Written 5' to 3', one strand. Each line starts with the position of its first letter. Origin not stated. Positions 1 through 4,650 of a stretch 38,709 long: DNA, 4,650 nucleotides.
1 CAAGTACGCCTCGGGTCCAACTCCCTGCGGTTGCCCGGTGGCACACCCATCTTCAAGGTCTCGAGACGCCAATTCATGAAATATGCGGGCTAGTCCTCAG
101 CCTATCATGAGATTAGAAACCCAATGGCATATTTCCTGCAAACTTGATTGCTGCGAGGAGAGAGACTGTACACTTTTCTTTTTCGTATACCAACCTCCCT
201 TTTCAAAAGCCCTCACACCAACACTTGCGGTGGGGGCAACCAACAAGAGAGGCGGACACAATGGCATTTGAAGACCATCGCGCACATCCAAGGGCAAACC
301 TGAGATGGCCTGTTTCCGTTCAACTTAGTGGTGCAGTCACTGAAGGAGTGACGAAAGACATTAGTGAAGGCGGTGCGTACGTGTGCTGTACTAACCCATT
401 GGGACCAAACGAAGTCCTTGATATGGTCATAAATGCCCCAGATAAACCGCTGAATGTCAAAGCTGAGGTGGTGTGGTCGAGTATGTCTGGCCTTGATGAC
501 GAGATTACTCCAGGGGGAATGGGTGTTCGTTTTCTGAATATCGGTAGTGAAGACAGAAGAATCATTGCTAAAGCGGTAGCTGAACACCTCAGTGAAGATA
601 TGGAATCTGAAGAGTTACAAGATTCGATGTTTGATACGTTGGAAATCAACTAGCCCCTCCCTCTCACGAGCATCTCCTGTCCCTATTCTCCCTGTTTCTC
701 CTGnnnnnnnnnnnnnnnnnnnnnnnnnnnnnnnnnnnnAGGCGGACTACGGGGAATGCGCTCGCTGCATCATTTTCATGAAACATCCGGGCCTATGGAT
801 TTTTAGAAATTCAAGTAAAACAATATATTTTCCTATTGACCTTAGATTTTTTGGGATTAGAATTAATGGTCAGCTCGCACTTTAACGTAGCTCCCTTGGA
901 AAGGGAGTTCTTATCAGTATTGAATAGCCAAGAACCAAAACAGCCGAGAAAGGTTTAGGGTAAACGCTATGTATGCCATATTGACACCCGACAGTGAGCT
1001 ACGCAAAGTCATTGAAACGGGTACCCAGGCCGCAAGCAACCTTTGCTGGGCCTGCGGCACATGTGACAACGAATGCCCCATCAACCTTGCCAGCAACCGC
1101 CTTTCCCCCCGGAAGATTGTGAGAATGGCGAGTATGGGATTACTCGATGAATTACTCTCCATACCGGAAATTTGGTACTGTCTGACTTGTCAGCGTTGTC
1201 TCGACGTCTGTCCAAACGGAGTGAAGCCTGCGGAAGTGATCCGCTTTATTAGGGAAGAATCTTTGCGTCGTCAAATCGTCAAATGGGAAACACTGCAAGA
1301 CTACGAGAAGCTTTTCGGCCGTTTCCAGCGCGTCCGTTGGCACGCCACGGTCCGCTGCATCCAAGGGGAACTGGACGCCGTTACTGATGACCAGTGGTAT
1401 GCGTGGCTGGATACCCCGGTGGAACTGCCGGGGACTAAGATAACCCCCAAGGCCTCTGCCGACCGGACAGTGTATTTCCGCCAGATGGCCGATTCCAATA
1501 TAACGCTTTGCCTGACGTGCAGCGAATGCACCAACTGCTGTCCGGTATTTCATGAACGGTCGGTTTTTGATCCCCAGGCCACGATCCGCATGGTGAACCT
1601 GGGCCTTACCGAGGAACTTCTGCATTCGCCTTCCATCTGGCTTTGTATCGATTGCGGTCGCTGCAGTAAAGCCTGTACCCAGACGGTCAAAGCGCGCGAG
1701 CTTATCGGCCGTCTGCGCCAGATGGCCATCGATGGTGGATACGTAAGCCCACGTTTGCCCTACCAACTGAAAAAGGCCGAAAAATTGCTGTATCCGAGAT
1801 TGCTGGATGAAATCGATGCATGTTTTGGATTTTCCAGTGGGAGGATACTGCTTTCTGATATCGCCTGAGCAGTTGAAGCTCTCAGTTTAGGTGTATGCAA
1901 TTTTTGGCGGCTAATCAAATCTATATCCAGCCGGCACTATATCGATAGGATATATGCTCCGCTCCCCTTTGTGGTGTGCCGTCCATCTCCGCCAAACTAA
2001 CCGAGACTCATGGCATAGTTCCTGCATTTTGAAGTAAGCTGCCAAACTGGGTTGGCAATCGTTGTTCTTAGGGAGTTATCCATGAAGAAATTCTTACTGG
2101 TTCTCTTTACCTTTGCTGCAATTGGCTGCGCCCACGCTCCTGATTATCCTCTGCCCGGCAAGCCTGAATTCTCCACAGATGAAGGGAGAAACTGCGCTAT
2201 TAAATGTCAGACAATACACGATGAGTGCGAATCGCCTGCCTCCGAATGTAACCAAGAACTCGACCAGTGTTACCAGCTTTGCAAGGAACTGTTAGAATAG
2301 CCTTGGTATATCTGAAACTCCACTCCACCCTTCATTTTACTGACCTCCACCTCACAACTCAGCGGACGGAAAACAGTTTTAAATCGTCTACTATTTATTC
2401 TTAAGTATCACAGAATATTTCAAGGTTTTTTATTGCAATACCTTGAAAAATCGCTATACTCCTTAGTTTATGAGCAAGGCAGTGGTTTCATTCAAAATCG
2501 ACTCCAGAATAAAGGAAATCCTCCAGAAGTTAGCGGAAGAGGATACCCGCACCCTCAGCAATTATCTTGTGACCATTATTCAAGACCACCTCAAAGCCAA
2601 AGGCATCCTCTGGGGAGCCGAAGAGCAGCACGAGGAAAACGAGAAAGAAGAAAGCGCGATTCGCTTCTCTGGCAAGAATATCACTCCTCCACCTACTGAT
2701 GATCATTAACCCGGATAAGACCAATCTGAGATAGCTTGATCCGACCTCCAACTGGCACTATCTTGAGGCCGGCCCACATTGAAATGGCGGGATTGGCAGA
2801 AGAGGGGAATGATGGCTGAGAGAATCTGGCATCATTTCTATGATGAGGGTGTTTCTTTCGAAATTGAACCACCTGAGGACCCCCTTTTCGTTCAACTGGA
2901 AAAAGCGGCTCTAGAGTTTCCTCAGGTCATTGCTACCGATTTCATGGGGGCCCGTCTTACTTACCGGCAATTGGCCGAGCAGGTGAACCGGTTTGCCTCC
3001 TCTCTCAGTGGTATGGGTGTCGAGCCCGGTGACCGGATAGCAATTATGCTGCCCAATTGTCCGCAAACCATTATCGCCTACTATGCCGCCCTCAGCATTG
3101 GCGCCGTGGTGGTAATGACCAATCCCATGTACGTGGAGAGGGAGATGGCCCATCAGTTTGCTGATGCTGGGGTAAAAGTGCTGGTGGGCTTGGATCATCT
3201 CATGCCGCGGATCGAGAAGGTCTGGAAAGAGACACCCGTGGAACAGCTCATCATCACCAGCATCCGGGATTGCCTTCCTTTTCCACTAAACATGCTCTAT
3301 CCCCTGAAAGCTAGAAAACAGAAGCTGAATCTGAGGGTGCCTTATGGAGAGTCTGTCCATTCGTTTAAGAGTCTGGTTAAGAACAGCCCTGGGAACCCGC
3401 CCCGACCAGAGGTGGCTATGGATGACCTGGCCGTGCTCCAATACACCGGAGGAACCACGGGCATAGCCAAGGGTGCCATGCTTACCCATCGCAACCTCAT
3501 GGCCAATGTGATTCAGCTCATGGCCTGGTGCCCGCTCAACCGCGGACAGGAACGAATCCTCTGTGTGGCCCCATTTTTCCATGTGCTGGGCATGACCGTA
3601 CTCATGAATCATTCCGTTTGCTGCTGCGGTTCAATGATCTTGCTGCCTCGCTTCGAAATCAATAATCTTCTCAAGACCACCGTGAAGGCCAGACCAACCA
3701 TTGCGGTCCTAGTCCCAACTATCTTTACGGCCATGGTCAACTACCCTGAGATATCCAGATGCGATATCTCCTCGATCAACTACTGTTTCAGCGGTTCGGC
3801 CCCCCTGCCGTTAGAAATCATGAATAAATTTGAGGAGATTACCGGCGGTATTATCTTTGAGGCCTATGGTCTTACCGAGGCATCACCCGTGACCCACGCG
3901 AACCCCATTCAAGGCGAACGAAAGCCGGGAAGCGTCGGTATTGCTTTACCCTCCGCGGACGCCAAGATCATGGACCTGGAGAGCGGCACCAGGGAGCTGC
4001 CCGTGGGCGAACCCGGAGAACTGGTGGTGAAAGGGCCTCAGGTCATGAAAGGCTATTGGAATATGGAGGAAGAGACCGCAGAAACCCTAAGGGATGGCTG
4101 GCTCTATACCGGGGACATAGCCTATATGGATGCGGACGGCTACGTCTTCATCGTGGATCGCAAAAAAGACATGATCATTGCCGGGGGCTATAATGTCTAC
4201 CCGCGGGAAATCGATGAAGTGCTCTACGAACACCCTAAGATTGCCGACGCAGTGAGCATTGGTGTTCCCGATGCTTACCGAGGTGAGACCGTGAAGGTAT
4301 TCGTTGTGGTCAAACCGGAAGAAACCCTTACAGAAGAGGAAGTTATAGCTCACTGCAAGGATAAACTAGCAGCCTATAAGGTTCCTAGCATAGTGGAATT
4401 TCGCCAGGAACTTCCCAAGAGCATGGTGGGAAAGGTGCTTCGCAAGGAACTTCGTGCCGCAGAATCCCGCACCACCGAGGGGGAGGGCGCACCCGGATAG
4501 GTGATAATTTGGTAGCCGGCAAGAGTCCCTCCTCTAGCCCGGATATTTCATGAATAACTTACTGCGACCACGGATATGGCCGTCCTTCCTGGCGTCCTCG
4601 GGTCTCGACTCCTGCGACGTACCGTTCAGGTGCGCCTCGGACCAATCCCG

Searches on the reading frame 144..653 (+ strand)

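Call 16: search_protein_families(library=pfam, proteins=[window:144-653:+])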
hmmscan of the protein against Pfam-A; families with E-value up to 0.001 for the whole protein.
window:144-653:+ (169 aa): 1 family
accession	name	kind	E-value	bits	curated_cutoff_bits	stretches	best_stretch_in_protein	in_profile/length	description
PF07238.19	PilZ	-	2.7e-15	57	22.5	1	45-145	2-100/102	PilZ domain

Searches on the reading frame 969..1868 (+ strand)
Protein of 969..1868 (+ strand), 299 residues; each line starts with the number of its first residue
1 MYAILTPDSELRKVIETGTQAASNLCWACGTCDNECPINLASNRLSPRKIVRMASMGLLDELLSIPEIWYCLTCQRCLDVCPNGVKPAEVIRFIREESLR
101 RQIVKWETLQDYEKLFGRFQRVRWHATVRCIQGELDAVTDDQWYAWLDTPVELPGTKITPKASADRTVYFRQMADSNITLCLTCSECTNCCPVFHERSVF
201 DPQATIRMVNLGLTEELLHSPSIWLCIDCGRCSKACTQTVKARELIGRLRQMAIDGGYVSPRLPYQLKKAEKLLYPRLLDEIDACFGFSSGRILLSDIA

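Call 16: search_protein_families(library=pfam, proteins=[window:969-1868:+])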
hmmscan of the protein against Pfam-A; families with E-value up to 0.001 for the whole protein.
window:969-1868:+ (299 aa): 11 families
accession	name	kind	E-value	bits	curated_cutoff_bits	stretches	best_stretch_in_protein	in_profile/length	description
PF13187.11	Fer4_9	-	1.3e-17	64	27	2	26-84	2-50/52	4Fe-4S dicluster domain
PF13183.11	Fer4_8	-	1.4e-17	64.4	27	2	24-85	3-68/68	4Fe-4S dicluster domain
PF13534.11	Fer4_17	-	1.9e-16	60.8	22.2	2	26-85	2-60/61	4Fe-4S dicluster domain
PF13484.11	Fer4_16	-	2e-09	38.5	30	0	71-89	2-20/66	4Fe-4S double cluster binding domain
PF13237.11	Fer4_10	-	9.5e-09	35.5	25.5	1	24-82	7-53/53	4Fe-4S dicluster domain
PF14697.11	Fer4_21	-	9.1e-08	32.6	35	0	226-240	8-23/59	4Fe-4S dicluster domain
PF12838.12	Fer4_7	-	7.2e-07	30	27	1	26-85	2-52/52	4Fe-4S dicluster domain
PF25160.1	LdpA_Fe-S-bd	-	8.8e-06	25.9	27.6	0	20-41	22-43/49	LdpA Fe-S cluster-binding domain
PF13746.11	Fer4_18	-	0.00024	21.7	27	0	71-85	61-75/114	4Fe-4S dicluster domain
PF17179.9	Fer4_22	-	0.00072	20.8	27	0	223-239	78-94/95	4Fe-4S dicluster domain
PF12800.12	Fer4_4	-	0.00083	20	24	0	71-84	4-17/17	4Fe-4S binding domain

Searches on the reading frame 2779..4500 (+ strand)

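Call 16: search_protein_families(library=pfam, proteins=[window:2779-4500:+])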
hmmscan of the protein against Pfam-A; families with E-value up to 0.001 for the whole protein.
window:2779-4500:+ (573 aa): 2 families
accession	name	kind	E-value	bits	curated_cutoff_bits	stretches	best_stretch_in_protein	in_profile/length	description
PF00501.34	AMP-binding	-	9.3e-95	318.1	29.9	1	40-427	1-384/384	AMP-binding enzyme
PF13193.12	AMP-binding_C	-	1e-18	68.5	24.5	1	477-552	1-76/76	AMP-binding enzyme C-terminal domain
